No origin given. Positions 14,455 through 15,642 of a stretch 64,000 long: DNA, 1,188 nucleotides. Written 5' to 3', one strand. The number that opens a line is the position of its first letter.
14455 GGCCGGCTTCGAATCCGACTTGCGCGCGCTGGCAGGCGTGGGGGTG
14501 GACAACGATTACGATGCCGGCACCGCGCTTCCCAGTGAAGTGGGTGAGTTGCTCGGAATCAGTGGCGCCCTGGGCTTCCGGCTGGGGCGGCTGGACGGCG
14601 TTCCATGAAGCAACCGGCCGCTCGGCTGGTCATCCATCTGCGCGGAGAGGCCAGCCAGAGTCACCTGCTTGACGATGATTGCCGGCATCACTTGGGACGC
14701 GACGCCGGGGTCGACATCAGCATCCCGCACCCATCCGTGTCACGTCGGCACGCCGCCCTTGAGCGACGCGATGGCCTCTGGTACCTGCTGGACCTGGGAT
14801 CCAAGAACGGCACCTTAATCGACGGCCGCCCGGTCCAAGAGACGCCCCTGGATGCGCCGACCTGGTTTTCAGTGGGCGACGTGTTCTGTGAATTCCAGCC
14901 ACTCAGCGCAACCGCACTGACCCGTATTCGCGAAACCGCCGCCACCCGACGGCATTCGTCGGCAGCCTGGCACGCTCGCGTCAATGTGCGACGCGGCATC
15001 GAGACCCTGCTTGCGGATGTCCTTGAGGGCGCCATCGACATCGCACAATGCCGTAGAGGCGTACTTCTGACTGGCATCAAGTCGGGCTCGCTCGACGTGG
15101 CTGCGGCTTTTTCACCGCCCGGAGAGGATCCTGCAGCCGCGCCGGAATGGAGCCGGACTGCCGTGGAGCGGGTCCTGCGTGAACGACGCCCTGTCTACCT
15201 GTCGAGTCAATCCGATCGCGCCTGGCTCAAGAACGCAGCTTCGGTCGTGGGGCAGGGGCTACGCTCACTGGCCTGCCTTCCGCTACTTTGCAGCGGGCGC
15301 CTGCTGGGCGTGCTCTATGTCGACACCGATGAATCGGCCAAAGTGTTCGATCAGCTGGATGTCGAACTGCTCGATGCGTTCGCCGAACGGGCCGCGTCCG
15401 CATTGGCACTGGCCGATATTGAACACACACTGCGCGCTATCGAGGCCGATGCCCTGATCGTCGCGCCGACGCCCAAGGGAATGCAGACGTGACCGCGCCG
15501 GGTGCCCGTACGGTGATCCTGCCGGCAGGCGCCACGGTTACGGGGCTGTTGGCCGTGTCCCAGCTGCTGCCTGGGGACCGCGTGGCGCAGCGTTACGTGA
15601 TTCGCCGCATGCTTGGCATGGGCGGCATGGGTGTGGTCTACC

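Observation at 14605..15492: Unusual FHA-GAF two-domain protein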

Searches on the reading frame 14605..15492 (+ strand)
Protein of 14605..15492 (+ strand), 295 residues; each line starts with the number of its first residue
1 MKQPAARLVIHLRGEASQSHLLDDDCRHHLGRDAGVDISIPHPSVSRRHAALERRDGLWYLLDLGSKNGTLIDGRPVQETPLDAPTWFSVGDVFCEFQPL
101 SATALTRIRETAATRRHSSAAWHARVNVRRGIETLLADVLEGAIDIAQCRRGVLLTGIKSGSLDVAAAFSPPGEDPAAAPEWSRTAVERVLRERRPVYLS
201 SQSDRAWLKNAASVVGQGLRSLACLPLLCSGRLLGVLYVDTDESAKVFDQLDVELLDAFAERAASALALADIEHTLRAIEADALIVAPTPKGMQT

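Call 3: search_protein_families(library=pfam, proteins=[window:14605-15492:+], max_evalue=0.1)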
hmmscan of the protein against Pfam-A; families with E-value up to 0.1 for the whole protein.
window:14605-15492:+ (295 aa): 5 families
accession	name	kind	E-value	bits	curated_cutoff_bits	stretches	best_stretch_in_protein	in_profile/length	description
PF00498.31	FHA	-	1.1e-16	61.5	20.7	1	30-91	3-61/67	FHA domain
PF01590.32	GAF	-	2.7e-15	57.5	22.4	1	132-267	2-133/133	GAF domain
PF13185.12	GAF_2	-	2.7e-14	54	28.6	1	131-267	3-135/136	GAF domain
PF16697.10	Yop-YscD_cpl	-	8.9e-10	39.2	33.2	1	27-98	18-91/94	Inner membrane component of T3SS, cytoplasmic domain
PF13492.12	GAF_3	-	4.4e-06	27.6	27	1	133-268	3-128/129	GAF domain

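Call 4: search_protein_families(library=ncbifam, proteins=[window:14605-15492:+], max_evalue=0.1)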
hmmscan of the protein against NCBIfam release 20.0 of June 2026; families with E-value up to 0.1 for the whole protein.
window:14605-15492:+ (295 aa): 10 families
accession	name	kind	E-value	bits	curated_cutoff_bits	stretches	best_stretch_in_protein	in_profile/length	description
NF049868.1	FhaB_Rv0019c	equivalog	2.1e-09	37.6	125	1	14-91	74-152/158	FHA domain-containing protein FhaB/FipA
NF041660.2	oxygluDhInhib_OdhI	equivalog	1.2e-08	34.9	200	1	6-83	36-113/130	oxoglutarate dehydrogenase inhibitor Odhl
NF052573.1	HisKinEspAMyxo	equivalog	3.7e-07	28.6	1400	1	24-91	44-112/755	serine histidine kinase EspA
NF033760.1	gliding_GltG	equivalog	4.9e-07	28.7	650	1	30-130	28-127/650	adventurous gliding motility protein GltG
TIGR03354.1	VI_FHA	hypoth_equivalog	1.2e-05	25.3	120.25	1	28-79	26-80/420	type VI secretion system-associated FHA domain protein TagH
NF052403.1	ESX1TransRegEspM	equivalog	4.3e-05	22.5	550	1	6-80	11-82/367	ESX-1 type VII secretion system transcriptional regulator EspM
NF038230.1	Regu_Geo_Pelo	equivalog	0.00025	19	1200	1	132-274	19-165/935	GPMC system transcriptional regulator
TIGR01817.1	nifA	equivalog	0.00029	19.8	528.85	1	130-270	18-159/534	nif-specific transcriptional activator NifA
NF008283.0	PRK11061.1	equivalog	0.038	12.2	583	1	186-279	74-166/748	phosphoenolpyruvate--protein phosphotransferase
NF041673.1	transregRamA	equivalog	0.05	12.7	500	1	188-251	66-131/280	acetate metabolism transcriptional regulator RamA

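Call 5: find_homologous_proteins(query=window:14605-15489:+, max_evalue=0.001)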
Query window:14605-15489:+ (295 aa): 183 proteins with E <= 0.001 among 8000 candidates; the best 120 are listed.
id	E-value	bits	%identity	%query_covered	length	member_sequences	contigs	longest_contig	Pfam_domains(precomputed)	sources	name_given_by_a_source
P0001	3.8e-190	648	100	100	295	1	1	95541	PF13185.13,PF00498.32,PF01590.33,PF16697.11,PF13492.13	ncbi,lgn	-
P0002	4.2e-171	586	91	100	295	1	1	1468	PF13185.13,PF00498.32,PF01590.33,PF16697.11,PF13492.13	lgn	-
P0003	2.0e-153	528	82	100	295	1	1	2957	PF13185.13,PF00498.32,PF01590.33,PF16697.11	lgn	-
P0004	4.0e-128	445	76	92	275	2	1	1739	PF13185.13,PF00498.32,PF01590.33,PF16697.11,PF13492.13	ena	-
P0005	1.2e-89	319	55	99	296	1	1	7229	PF13185.13,PF00498.32,PF01590.33,PF16697.11,PF13492.13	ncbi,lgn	-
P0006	2.6e-88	314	58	93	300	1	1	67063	PF13185.13,PF00498.32,PF01590.33,PF16697.11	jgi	-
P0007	2.5e-87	311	54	96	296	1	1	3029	PF13185.13,PF00498.32,PF01590.33,PF16697.11,PF13492.13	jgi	-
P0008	4.4e-87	310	55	88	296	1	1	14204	PF13185.13,PF00498.32,PF01590.33,PF16697.11,PF13492.13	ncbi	ncbi:MAG: GAF domain-containing protein [Pseudomarimonas sp.]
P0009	4.0e-86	307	55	94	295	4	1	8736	PF13185.13,PF00498.32,PF01590.33,PF16697.11,PF13492.13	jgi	jgi:GAF domain-containing protein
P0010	6.0e-84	300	53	99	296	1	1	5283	PF13185.13,PF00498.32,PF01590.33,PF16697.11,PF13492.13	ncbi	-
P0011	2.7e-82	295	52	95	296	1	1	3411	PF13185.13,PF00498.32,PF01590.33,PF16697.11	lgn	-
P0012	6.5e-80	287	55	95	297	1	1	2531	PF13185.13,PF00498.32,PF01590.33,PF16697.11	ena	-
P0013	1.5e-79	286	53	98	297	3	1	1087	PF13185.13,PF00498.32,PF01590.33,PF16697.11,PF13492.13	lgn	-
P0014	3.0e-78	281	51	92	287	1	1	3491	PF13185.13,PF00498.32,PF01590.33,PF16697.11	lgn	-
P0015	5.4e-76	274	52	94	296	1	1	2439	PF13185.13,PF00498.32,PF01590.33,PF16697.11,PF13492.13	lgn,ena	-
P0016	1.7e-75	272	51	96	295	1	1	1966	PF13185.13,PF00498.32,PF01590.33,PF16697.11,PF13492.13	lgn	-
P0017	5.4e-75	271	51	94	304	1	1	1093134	PF13185.13,PF00498.32,PF01590.33,PF16697.11,PF13492.13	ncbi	-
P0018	5.8e-75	270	52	94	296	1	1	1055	PF13185.13,PF00498.32,PF01590.33,PF16697.11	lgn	-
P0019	4.0e-70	255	47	86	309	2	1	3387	PF13185.13,PF00498.32,PF01590.33,PF16697.11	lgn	-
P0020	1.3e-68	250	47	87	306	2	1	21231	PF13185.13,PF00498.32,PF01590.33,PF16697.11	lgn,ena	-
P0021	2.1e-68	249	49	85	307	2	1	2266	PF13185.13,PF00498.32,PF01590.33,PF16697.11,PF13492.13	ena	-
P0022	4.6e-68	248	51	86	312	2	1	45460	PF13185.13,PF00498.32,PF01590.33,PF16697.11,PF13492.13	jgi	jgi:GAF domain-containing protein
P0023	5.6e-68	248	47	85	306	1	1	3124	PF13185.13,PF00498.32,PF01590.33,PF16697.11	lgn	-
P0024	5.8e-68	247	49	92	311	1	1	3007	PF13185.13,PF00498.32,PF01590.33,PF16697.11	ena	-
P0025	3.5e-66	242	47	94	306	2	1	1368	PF13185.13,PF00498.32,PF01590.33,PF16697.11,PF13492.13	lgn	-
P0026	1.0e-65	240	47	86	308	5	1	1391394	PF13185.13,PF00498.32,PF01590.33,PF16697.11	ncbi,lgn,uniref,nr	ncbi:hypothetical protein FHW12_000696 [Dokdonella fugitiva]|uniref:FHA domain-containing protein n=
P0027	1.5e-65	240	48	93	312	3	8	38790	PF13185.13,PF00498.32,PF01590.33,PF16697.11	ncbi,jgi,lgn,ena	jgi:hypothetical protein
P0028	2.5e-65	239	47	92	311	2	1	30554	PF13185.13,PF00498.32,PF01590.33,PF16697.11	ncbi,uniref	ncbi:MAG: GAF domain-containing protein [Dokdonella sp.]|uniref:FHA domain-containing protein n=1 Ta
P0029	4.0e-65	238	47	85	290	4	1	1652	PF13185.13,PF00498.32,PF01590.33,PF16697.11,PF13492.13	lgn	-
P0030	5.4e-65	238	45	93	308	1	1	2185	PF13185.13,PF00498.32,PF01590.33,PF16697.11,PF13492.13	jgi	jgi:hypothetical protein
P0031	7.0e-65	237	49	93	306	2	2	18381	PF13185.13,PF00498.32,PF01590.33,PF16697.11,PF13492.13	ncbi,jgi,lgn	-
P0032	7.8e-65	237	45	97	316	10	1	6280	PF13185.13,PF00498.32,PF01590.33,PF16697.11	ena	-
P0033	8.2e-65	237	46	87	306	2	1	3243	PF13185.13,PF00498.32,PF01590.33,PF16697.11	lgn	-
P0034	3.6e-64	235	48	97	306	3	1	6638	PF13185.13,PF00498.32,PF01590.33,PF16697.11,PF13492.13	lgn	-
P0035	4.0e-64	235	45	92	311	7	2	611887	PF13185.13,PF00498.32,PF01590.33,PF16697.11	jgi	jgi:GAF domain-containing protein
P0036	8.2e-64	234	45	93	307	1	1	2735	PF13185.13,PF00498.32,PF01590.33,PF16697.11,PF13492.13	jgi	jgi:hypothetical protein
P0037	1.2e-63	233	47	94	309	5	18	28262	PF13185.13,PF00498.32,PF01590.33,PF16697.11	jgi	jgi:hypothetical protein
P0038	3.4e-63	232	46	86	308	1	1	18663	PF13185.13,PF00498.32,PF01590.33,PF16697.11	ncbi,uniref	ncbi:FHA domain-containing protein [Dokdonella sp.]|uniref:FHA domain-containing protein n=1 Tax=Dok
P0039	3.6e-63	232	46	97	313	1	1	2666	PF13185.13,PF00498.32,PF01590.33,PF16697.11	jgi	jgi:hypothetical protein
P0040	3.7e-63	232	46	94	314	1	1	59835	PF13185.13,PF00498.32,PF01590.33,PF16697.11,PF13492.13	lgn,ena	-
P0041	4.2e-63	232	48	97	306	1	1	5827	PF13185.13,PF00498.32,PF01590.33,PF16697.11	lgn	-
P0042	5.9e-63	231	45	97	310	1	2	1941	PF13185.13,PF00498.32,PF01590.33,PF16697.11,PF13492.13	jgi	-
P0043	7.9e-63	231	45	97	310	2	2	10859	PF13185.13,PF00498.32,PF01590.33,PF16697.11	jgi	-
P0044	8.3e-63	231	46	94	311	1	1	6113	PF13185.13,PF00498.32,PF01590.33,PF16697.11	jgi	jgi:GAF domain-containing protein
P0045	3.6e-62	229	45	85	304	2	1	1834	PF13185.13,PF00498.32,PF01590.33,PF16697.11,PF13492.13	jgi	jgi:hypothetical protein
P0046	4.7e-62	228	45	94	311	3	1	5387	PF13185.13,PF00498.32,PF01590.33,PF16697.11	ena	-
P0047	5.0e-62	228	45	86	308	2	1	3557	PF13185.13,PF00498.32,PF01590.33,PF16697.11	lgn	-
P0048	1.3e-61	227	44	94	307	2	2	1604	PF13185.13,PF00498.32,PF01590.33,PF16697.11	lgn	-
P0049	2.7e-61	226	44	97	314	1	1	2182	PF13185.13,PF00498.32,PF01590.33,PF16697.11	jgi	jgi:hypothetical protein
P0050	3.7e-61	225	44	94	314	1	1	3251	PF13185.13,PF00498.32,PF01590.33,PF16697.11,PF13492.13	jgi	jgi:GAF domain-containing protein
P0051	4.9e-61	225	44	94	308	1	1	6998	PF13185.13,PF00498.32,PF01590.33,PF16697.11,PF13492.13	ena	-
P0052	2.2e-60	223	48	94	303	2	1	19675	PF13185.13,PF00498.32,PF01590.33,PF16697.11,PF13492.13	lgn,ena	-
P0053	2.5e-60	222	49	79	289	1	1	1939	PF13185.13,PF00498.32,PF01590.33,PF16697.11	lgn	-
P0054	4.8e-60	222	46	85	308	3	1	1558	PF13185.13,PF00498.32,PF01590.33,PF16697.11,PF13492.13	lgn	-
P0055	7.0e-60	221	45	89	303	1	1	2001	PF13185.13,PF00498.32,PF01590.33,PF16697.11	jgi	jgi:hypothetical protein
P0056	7.4e-60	221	42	85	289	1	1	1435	PF13185.13,PF00498.32,PF01590.33,PF16697.11,PF13492.13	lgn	-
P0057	8.1e-60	221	45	94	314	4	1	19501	PF13185.13,PF00498.32,PF01590.33,PF16697.11,PF13492.13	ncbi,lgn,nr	ncbi:MAG TPA: FHA domain-containing protein [Rhodanobacteraceae bacterium]|nr:FHA domain-containing 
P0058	8.6e-60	221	44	96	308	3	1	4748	PF13185.13,PF00498.32,PF01590.33,PF16697.11,PF13492.13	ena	-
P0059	1.1e-59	220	45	86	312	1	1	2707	PF13185.13,PF00498.32,PF01590.33,PF16697.11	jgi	jgi:GAF domain-containing protein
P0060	1.2e-59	220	44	94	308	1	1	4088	PF13185.13,PF00498.32,PF01590.33,PF16697.11,PF13492.13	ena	-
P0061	3.1e-59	219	46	86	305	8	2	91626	PF13185.13,PF00498.32,PF01590.33,PF16697.11,PF13492.13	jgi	-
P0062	3.8e-59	219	44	94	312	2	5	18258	PF13185.13,PF00498.32,PF01590.33,PF16697.11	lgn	-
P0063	6.9e-59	218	44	86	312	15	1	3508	PF13185.13,PF00498.32,PF01590.33,PF16697.11,PF13492.13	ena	-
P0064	8.1e-59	218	43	85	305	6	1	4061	PF13185.13,PF00498.32,PF01590.33,PF16697.11,PF13492.13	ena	-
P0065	9.8e-59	217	43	85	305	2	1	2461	PF13185.13,PF00498.32,PF01590.33,PF16697.11,PF13492.13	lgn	-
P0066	4.9e-58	215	42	97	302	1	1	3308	PF13185.13,PF00498.32,PF01590.33,PF13492.13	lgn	-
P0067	1.2e-57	214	43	94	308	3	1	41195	PF13185.13,PF00498.32,PF01590.33,PF16697.11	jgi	-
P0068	1.2e-57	214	44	86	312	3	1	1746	PF13185.13,PF00498.32,PF01590.33,PF16697.11,PF13492.13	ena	-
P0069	5.8e-53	198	41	93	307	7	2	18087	PF13185.13,PF00498.32,PF01590.33,PF16697.11,PF13492.13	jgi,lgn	jgi:hypothetical protein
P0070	1.6e-52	197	40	93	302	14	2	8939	PF13185.13,PF00498.32,PF01590.33,PF16697.11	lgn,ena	-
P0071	2.0e-49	187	40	94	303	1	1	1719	PF13185.13,PF00498.32,PF01590.33,PF16697.11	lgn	-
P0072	3.2e-47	179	42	85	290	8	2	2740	PF13185.13,PF00498.32,PF01590.33,PF16697.11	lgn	-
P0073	2.0e-43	167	42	80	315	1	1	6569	PF13185.13,PF00498.32,PF01590.33,PF16697.11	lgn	-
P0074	2.7e-43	167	39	93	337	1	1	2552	PF13185.13,PF00498.32,PF01590.33,PF16697.11,PF13492.13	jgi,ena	-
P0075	2.1e-38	150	40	88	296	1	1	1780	PF13185.13,PF00498.32,PF01590.33,PF16697.11,PF13492.13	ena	-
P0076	2.2e-38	150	33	85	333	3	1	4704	PF13185.13,PF00498.32,PF01590.33,PF16697.11,PF13492.13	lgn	-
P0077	7.7e-38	149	36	84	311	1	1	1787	PF13185.13,PF00498.32,PF01590.33,PF16697.11,PF13492.13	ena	-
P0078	7.4e-37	145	36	86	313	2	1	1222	PF13185.13,PF00498.32,PF01590.33,PF16697.11,PF13492.13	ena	-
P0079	4.0e-36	143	39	86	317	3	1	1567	PF13185.13,PF00498.32,PF01590.33,PF16697.11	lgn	-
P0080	7.0e-36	142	36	77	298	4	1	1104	PF13185.13,PF00498.32,PF01590.33,PF16697.11,PF13492.13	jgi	jgi:hypothetical protein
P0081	1.2e-34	138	39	88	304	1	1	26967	PF13185.13,PF00498.32,PF01590.33,PF16697.11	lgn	-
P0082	1.8e-34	138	35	93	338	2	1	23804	PF13185.13,PF00498.32,PF01590.33,PF16697.11,PF13492.13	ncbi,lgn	-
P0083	4.2e-34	136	34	86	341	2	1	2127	PF13185.13,PF00498.32,PF01590.33,PF16697.11,PF13492.13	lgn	-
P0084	4.4e-34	136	34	94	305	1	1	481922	PF13185.13,PF00498.32,PF01590.33,PF16697.11,PF13492.13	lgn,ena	-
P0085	5.2e-34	136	37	89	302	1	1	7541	PF13185.13,PF00498.32,PF01590.33,PF16697.11,PF13492.13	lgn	-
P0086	2.8e-33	134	36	85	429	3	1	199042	PF13185.13,PF00498.32,PF01590.33,PF16697.11,PF13492.13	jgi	jgi:pSer/pThr/pTyr-binding forkhead associated (FHA) protein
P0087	1.7e-32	131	36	97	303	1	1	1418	PF13185.13,PF00498.32,PF01590.33,PF16697.11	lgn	-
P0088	4.9e-32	130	36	85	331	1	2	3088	PF13185.13,PF00498.32,PF01590.33,PF16697.11,PF13492.13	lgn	-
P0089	5.1e-32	130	36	97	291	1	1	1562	PF13185.13,PF00498.32,PF01590.33,PF16697.11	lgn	-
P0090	5.6e-32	129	37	93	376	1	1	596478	PF13185.13,PF00498.32,PF01590.33,PF16697.11,PF13492.13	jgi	jgi:putative methionine-R-sulfoxide reductase with GAF domain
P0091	3.1e-31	127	34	88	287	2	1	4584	PF13185.13,PF00498.32,PF01590.33,PF16697.11,PF13492.13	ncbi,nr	ncbi:MAG: GAF domain-containing protein, partial [Gammaproteobacteria bacterium]|nr:GAF domain-conta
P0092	3.3e-31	127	36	89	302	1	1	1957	PF13185.13,PF00498.32,PF01590.33,PF16697.11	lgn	-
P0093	9.5e-31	125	32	93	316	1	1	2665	PF13185.13,PF00498.32,PF01590.33,PF16697.11,PF13492.13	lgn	-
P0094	4.7e-30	123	33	95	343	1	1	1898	PF13185.13,PF00498.32,PF01590.33,PF16697.11,PF13492.13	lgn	-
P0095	5.6e-29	120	34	87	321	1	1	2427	PF13185.13,PF00498.32,PF01590.33,PF16697.11,PF13492.13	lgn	-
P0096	2.1e-28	118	31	97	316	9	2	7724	PF13185.13,PF00498.32,PF01590.33,PF16697.11,PF13492.13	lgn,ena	-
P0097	4.2e-28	117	34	92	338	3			PF13185.13,PF00498.32,PF01590.33,PF16697.11,PF13492.13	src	-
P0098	1.0e-27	115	32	94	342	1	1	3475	PF13185.13,PF00498.32,PF01590.33,PF16697.11,PF13492.13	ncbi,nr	ncbi:MAG TPA: GAF domain-containing protein [Thermoanaerobaculia bacterium]|nr:GAF domain-containing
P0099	4.0e-27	114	32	82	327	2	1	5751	PF13185.13,PF00498.32,PF01590.33,PF16697.11,PF13492.13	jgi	jgi:pSer/pThr/pTyr-binding forkhead associated (FHA) protein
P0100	5.3e-27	113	34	92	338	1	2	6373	PF13185.13,PF00498.32,PF01590.33,PF16697.11,PF13492.13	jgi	jgi:hypothetical protein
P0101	1.4e-25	108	31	85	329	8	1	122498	PF13185.13,PF00498.32,PF01590.33,PF16697.11,PF13492.13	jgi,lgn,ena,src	-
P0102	6.1e-25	106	31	82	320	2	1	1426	PF13185.13,PF00498.32,PF01590.33,PF16697.11,PF13492.13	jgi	-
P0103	1.5e-24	105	34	85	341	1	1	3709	PF13185.13,PF00498.32,PF01590.33,PF16697.11,PF13492.13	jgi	jgi:hypothetical protein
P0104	2.1e-24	105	31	77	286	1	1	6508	PF13185.13,PF00498.32,PF01590.33,PF16697.11,PF13492.13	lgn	-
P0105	1.1e-23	102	34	89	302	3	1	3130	PF13185.13,PF00498.32,PF01590.33,PF16697.11,PF13492.13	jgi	jgi:FHA domain-containing protein/GAF domain-containing protein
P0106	4.9e-23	100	35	85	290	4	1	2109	PF13185.13,PF00498.32,PF01590.33,PF16697.11,PF13492.13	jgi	jgi:pSer/pThr/pTyr-binding forkhead associated (FHA) protein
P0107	1.3e-22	99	34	89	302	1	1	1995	PF13185.13,PF00498.32,PF01590.33,PF16697.11,PF13492.13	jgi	jgi:hypothetical protein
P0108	3.0e-21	94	35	81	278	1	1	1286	PF13185.13,PF00498.32,PF01590.33,PF16697.11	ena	-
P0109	1.7e-18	85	37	81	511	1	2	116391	PF13185.13,PF00498.32,PF01590.33,PF16697.11,PF13492.13,PF00211.26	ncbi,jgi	jgi:adenylate cyclase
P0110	1.4e-15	76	44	27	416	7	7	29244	PF00498.32,PF16697.11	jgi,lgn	jgi:pSer/pThr/pTyr-binding forkhead associated (FHA) protein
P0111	2.3e-15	75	45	24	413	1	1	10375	PF00498.32,PF16697.11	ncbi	ncbi:MAG: FHA domain-containing protein, partial [Gemmatimonadales bacterium]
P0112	9.6e-15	73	31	89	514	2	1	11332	PF13185.13,PF00498.32,PF01590.33,PF16697.11,PF13492.13,PF00211.26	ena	-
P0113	2.7e-14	71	43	25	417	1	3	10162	PF00498.32,PF16697.11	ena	-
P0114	1.3e-13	69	27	81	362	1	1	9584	PF13185.13,PF00498.32,PF01590.33,PF16697.11,PF13492.13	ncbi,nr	ncbi:MAG: FHA domain-containing protein, partial [Myxococcaceae bacterium]|nr:FHA domain-containing 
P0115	1.3e-13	69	45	25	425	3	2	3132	PF00498.32,PF16697.11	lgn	-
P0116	6.1e-13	67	43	25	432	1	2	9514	PF18221.7,PF00498.32,PF16697.11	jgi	jgi:pSer/pThr/pTyr-binding forkhead associated (FHA) protein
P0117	8.6e-13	66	52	16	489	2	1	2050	PF00498.32,PF00005.34,PF16697.11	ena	-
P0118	1.2e-12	66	43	24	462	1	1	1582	PF00498.32,PF16697.11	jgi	jgi:pSer/pThr/pTyr-binding forkhead associated (FHA) protein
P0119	1.5e-12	66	42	26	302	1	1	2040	PF00498.32,PF16697.11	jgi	jgi:pSer/pThr/pTyr-binding forkhead associated (FHA) protein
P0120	1.7e-12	66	43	25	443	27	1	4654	PF00498.32,PF16697.11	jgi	-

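Call 8: find_encoding_contigs(protein=P0026, flank=10000, max_places=2)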
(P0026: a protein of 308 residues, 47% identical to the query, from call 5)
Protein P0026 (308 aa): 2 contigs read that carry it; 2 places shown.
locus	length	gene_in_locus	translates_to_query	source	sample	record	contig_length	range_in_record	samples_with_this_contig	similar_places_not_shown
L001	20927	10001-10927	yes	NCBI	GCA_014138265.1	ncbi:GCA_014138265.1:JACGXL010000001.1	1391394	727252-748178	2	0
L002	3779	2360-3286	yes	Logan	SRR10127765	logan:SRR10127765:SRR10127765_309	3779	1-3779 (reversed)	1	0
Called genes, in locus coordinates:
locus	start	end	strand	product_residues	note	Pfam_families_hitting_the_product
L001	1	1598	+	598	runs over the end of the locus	PF00664:ABC_membrane, PF00005:ABC_tran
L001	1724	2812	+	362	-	-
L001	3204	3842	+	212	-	PF00578:AhpC-TSA, PF08534:Redoxin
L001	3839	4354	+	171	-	PF13462:Thioredoxin_4, PF01323:DSBA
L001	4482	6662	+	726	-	PF00141:peroxidase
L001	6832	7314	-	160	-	PF06853:DUF1249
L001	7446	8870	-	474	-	-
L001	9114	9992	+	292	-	PF20396:DUF6689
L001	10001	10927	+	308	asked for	PF16697:Yop-YscD_cpl, PF00498:FHA, PF01590:GAF, PF13185:GAF_2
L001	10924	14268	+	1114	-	PF00069:Pkinase, PF03109:ABC1 (faint), PF07714:PK_Tyr_Ser-Thr, PF13428:TPR_14 (weak), PF13432:TPR_16, PF14559:TPR_19 (weak), PF17874:TPR_MalT, PF13424:TPR_12, +7 more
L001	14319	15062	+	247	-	PF07730:HisKA_3, PF02518:HATPase_c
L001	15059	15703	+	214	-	PF00072:Response_reg, PF00196:GerE, PF08281:Sigma70_r4_2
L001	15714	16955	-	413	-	PF14312:FG-GAP_2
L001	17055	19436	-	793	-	PF00082:Peptidase_S8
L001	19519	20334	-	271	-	PF03618:Kinase-PPPase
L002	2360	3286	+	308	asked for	PF16697:Yop-YscD_cpl, PF00498:FHA, PF01590:GAF, PF13185:GAF_2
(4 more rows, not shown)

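Call 9: find_encoding_contigs(protein=P0017, flank=10000, max_places=2)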
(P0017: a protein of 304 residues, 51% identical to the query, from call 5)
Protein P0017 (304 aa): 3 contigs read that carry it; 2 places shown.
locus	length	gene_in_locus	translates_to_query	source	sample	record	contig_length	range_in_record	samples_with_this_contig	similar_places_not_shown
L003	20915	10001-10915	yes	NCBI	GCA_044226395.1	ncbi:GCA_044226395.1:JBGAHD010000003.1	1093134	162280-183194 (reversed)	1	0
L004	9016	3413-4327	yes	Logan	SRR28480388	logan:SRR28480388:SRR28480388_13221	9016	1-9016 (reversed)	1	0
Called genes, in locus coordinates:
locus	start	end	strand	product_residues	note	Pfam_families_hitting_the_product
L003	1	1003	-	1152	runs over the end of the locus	PF00082:Peptidase_S8, PF17766:fn3_6 (weak)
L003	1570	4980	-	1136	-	PF00082:Peptidase_S8, PF02225:PA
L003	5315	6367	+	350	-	PF18125:RlmM_FDX, PF21239:RLMM_N, PF01728:FtsJ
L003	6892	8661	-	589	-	-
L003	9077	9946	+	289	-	PF20396:DUF6689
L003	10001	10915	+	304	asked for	PF16697:Yop-YscD_cpl, PF00498:FHA, PF01590:GAF, PF13185:GAF_2, PF13492:GAF_3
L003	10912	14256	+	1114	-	PF00069:Pkinase, PF03109:ABC1 (faint), PF07714:PK_Tyr_Ser-Thr, PF07719:TPR_2 (faint), PF13432:TPR_16 (weak), PF13424:TPR_12, PF10602:RPN7 (weak), PF13424:TPR_12, +8 more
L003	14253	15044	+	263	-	PF07730:HisKA_3, PF02518:HATPase_c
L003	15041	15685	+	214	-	PF00072:Response_reg, PF00196:GerE, PF04545:Sigma70_r4 (weak), PF08281:Sigma70_r4_2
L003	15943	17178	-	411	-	PF14312:FG-GAP_2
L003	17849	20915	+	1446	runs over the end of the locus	PF03160:Calx-beta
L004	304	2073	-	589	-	-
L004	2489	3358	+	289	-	PF20396:DUF6689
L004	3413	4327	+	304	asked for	PF16697:Yop-YscD_cpl, PF00498:FHA, PF01590:GAF, PF13185:GAF_2, PF13492:GAF_3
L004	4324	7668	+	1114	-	PF00069:Pkinase, PF03109:ABC1 (faint), PF07714:PK_Tyr_Ser-Thr, PF07719:TPR_2 (faint), PF13432:TPR_16 (weak), PF13424:TPR_12, PF10602:RPN7 (weak), PF13424:TPR_12, +8 more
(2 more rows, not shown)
